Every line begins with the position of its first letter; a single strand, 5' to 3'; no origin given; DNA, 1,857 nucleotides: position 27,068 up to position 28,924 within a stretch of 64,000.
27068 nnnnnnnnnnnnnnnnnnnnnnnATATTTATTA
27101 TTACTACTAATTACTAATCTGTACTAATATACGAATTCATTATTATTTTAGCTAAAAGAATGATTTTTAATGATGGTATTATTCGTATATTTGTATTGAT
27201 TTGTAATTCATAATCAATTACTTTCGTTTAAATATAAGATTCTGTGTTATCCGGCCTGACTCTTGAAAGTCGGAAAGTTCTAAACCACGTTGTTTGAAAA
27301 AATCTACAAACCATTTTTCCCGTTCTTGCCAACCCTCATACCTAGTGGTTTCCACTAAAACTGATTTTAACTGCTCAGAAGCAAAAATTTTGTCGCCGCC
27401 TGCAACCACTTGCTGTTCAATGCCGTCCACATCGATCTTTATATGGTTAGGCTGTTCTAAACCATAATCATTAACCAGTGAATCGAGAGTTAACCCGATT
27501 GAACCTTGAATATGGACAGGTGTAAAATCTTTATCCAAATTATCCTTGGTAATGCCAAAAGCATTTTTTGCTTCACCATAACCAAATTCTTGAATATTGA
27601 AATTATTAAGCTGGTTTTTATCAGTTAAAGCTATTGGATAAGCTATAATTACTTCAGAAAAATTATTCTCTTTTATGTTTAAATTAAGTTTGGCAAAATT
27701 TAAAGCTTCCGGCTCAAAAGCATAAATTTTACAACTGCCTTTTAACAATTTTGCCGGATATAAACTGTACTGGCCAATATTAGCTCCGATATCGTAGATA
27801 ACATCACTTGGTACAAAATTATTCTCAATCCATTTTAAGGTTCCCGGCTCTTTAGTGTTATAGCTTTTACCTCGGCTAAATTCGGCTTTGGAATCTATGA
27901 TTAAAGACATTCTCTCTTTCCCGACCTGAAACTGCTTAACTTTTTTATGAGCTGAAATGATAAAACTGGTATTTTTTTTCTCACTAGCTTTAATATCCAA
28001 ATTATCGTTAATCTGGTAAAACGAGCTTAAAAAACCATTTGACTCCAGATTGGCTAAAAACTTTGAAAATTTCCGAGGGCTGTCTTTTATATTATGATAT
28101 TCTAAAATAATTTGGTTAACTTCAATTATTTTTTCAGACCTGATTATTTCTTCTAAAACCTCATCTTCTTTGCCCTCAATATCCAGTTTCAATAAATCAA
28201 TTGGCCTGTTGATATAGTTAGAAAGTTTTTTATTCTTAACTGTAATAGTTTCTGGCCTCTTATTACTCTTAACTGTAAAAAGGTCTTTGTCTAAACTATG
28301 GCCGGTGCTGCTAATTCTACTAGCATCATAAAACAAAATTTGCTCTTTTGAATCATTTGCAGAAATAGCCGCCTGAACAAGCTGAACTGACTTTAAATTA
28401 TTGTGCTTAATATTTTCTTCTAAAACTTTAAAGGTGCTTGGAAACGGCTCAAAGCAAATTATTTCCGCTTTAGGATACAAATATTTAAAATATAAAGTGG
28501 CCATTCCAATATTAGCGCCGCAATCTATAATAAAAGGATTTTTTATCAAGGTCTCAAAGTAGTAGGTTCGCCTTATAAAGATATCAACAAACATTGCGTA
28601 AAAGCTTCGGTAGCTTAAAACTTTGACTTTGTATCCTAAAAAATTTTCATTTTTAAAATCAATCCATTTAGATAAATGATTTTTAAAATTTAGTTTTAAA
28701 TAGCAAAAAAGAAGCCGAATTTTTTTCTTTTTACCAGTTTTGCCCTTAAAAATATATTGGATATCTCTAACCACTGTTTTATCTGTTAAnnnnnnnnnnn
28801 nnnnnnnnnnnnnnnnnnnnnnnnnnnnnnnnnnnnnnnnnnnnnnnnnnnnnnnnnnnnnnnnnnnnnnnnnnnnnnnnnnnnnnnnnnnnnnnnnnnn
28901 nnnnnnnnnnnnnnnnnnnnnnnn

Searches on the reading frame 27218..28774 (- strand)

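Call 8: search_protein_families(library=pfam, proteins=[window:27218-28774:-], max_evalue=0.001)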
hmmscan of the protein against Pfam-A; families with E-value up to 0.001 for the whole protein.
window:27218-28774:- (518 aa): 2 families
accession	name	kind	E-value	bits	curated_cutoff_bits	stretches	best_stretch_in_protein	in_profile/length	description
PF05050.19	Methyltransf_21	-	5.7e-27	95.4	22.7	2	84-248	1-171/173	Methyltransferase FkbM domain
PF02475.24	TRM5-TYW2_MTfase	-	1.7e-06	28.5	28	0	78-130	36-88/164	TRM5/TYW2 methyltransferase domain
